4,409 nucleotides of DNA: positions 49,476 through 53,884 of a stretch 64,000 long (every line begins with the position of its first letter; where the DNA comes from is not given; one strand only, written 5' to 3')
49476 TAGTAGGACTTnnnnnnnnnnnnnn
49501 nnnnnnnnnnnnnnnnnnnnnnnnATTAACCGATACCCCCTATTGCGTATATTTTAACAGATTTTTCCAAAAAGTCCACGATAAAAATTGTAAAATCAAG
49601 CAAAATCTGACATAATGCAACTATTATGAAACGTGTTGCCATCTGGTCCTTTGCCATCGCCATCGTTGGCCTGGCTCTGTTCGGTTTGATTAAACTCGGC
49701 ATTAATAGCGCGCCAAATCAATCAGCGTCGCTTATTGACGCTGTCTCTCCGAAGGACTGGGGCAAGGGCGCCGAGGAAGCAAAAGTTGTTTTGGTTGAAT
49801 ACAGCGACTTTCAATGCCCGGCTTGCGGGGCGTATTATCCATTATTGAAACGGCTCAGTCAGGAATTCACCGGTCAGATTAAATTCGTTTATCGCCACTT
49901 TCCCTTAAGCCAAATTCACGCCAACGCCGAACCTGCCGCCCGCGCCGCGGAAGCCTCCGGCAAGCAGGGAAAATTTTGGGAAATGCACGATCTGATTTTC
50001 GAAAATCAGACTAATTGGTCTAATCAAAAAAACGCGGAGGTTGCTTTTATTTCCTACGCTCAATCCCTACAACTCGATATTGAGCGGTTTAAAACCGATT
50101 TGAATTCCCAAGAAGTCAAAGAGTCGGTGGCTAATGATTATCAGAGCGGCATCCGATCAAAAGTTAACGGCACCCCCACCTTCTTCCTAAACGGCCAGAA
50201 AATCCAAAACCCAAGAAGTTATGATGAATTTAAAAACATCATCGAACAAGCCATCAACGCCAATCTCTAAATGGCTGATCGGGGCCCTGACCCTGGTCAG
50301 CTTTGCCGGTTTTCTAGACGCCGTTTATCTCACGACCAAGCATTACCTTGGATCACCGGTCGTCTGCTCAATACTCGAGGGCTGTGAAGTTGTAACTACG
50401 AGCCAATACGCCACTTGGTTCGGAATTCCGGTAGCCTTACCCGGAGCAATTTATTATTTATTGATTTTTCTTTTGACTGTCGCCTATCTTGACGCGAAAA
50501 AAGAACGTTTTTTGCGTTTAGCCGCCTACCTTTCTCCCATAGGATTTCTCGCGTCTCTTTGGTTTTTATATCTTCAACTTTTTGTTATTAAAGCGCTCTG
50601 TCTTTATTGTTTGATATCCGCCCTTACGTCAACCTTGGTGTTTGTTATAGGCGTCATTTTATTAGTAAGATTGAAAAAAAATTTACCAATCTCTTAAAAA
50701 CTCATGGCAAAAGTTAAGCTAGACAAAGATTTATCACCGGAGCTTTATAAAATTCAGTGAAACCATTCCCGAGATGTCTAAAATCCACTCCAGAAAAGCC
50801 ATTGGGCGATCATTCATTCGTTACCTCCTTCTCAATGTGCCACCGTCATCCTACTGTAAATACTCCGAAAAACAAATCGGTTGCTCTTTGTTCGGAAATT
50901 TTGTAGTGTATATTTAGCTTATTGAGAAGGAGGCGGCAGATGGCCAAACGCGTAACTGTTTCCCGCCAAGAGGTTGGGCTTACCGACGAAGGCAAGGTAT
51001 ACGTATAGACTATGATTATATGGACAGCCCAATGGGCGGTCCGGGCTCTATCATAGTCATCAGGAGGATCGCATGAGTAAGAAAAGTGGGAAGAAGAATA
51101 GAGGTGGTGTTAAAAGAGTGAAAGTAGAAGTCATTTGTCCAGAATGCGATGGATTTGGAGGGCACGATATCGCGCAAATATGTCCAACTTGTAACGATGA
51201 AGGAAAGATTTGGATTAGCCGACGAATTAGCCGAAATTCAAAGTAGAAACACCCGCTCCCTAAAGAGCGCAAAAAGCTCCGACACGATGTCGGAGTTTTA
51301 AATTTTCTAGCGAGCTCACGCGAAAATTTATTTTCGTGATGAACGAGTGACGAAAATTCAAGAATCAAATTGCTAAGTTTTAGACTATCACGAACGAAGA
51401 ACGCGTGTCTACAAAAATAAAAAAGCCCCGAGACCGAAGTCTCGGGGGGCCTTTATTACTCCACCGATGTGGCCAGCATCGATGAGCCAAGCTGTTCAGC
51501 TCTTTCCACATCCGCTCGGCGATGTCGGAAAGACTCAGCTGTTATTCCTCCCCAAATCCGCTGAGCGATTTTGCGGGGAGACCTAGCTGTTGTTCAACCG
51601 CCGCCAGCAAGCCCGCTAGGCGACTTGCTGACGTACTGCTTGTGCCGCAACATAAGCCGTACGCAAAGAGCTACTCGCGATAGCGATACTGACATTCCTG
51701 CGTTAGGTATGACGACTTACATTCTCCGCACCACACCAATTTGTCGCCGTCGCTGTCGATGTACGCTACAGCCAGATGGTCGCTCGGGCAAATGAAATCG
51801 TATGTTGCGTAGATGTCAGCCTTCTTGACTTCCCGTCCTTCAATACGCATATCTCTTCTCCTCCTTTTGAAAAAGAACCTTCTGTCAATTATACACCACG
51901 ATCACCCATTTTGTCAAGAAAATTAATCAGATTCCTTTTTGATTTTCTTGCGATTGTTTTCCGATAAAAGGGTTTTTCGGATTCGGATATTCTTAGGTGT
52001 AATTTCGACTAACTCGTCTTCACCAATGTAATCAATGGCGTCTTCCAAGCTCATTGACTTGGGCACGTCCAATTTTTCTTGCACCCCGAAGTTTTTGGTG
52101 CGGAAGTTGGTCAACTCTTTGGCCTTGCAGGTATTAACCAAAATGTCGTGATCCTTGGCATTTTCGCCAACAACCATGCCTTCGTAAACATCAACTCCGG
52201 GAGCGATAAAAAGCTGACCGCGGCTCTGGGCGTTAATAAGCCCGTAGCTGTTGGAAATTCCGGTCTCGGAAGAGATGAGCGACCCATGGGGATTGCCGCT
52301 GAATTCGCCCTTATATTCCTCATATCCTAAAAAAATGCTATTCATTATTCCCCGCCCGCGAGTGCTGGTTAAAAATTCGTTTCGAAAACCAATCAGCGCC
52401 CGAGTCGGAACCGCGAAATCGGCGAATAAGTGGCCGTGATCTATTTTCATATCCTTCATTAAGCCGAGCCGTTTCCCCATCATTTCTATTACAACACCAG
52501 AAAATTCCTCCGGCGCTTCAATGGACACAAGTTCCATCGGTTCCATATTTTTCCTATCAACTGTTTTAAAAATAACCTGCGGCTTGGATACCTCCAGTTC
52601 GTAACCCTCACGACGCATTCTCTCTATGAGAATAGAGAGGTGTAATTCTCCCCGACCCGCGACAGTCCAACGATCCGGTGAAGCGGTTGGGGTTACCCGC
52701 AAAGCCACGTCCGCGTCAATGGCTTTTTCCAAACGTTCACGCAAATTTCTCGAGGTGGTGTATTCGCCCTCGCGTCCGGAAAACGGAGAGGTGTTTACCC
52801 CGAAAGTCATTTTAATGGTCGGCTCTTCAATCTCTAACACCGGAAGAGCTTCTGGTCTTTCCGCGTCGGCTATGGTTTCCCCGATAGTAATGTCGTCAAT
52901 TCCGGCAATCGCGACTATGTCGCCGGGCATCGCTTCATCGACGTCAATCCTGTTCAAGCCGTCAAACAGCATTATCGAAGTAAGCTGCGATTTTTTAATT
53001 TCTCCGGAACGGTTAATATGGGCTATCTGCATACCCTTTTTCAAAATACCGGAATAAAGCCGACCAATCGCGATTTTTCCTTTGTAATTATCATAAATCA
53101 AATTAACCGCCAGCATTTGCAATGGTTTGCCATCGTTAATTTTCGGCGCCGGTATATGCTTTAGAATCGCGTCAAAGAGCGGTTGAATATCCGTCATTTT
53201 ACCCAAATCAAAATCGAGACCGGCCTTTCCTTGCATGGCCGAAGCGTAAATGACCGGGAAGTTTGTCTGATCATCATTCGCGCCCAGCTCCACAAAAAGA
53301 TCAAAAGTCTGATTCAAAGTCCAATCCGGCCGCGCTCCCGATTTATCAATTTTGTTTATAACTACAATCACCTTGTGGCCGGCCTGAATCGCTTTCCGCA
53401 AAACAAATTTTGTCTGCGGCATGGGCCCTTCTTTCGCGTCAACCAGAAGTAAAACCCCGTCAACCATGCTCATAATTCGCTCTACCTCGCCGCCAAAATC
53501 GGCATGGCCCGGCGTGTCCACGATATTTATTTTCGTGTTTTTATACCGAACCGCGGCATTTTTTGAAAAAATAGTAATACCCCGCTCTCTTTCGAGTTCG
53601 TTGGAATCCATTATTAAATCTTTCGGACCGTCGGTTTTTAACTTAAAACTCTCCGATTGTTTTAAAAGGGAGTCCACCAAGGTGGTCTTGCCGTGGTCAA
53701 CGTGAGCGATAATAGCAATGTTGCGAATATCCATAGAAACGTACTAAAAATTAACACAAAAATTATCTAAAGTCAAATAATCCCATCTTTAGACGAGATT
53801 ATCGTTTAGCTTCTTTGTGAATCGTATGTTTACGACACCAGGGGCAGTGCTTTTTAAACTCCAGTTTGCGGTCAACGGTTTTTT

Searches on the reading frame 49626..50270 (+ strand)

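Call 90: search_protein_families(library=pfam, proteins=[window:49626-50270:+], max_evalue=0.00001)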
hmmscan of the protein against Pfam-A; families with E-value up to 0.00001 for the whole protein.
window:49626-50270:+ (214 aa): 3 families
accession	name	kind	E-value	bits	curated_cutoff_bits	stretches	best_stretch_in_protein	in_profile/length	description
PF13462.12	Thioredoxin_4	-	3.1e-30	106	23.2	1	47-207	8-164/165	Thioredoxin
PF01323.26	DSBA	-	2.4e-19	70.3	25.6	1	56-206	2-190/191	DSBA-like thioredoxin domain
PF13743.12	Thioredoxin_5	-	5.4e-08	33.2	27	1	118-190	97-165/186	Thioredoxin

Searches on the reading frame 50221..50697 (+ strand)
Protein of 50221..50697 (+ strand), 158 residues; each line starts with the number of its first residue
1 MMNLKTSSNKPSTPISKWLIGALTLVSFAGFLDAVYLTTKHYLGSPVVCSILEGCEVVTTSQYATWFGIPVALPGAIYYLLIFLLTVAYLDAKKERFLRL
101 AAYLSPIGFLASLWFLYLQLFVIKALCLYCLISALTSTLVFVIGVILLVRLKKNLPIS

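Call 90: search_protein_families(library=pfam, proteins=[window:50221-50697:+], max_evalue=0.00001)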
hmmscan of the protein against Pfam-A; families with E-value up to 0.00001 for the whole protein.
window:50221-50697:+ (158 aa): 1 family
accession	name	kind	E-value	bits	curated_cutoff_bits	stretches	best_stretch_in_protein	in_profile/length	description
PF07884.19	VKOR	-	5.9e-25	88.4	27.5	1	23-143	3-132/134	Vitamin K epoxide reductase family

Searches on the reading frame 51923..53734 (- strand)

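Call 90: search_protein_families(library=pfam, proteins=[window:51923-53734:-], max_evalue=0.00001)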
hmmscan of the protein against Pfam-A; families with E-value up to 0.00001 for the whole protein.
window:51923-53734:- (603 aa): 7 families
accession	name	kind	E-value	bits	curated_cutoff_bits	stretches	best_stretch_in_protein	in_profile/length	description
PF00009.33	GTP_EFTU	-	1.2e-56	191.7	26.5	1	2-195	2-187/188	Elongation factor Tu GTP binding domain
PF21018.2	BipA_C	-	1.5e-40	137.8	23.8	1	484-591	2-109/110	TypA/BipA C-terminal domain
PF00679.30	EFG_C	-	8.4e-18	64.6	27.9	1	397-477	3-84/89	Elongation factor G C-terminus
PF03144.31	GTP_EFTU_D2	-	1.2e-14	54.9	30.3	1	219-289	1-73/73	Elongation factor Tu domain 2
PF22042.2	EF-G_D2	-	1e-13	51.6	27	1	206-289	3-82/84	Elongation factor G domain 2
PF01926.29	MMR_HSR1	-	2.3e-07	31.3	21.9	1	6-128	2-113/113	50S ribosome-binding GTPase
PF14492.12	EFG_III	-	2.3e-06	28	27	1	328-382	18-73/75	Elongation Factor G, domain III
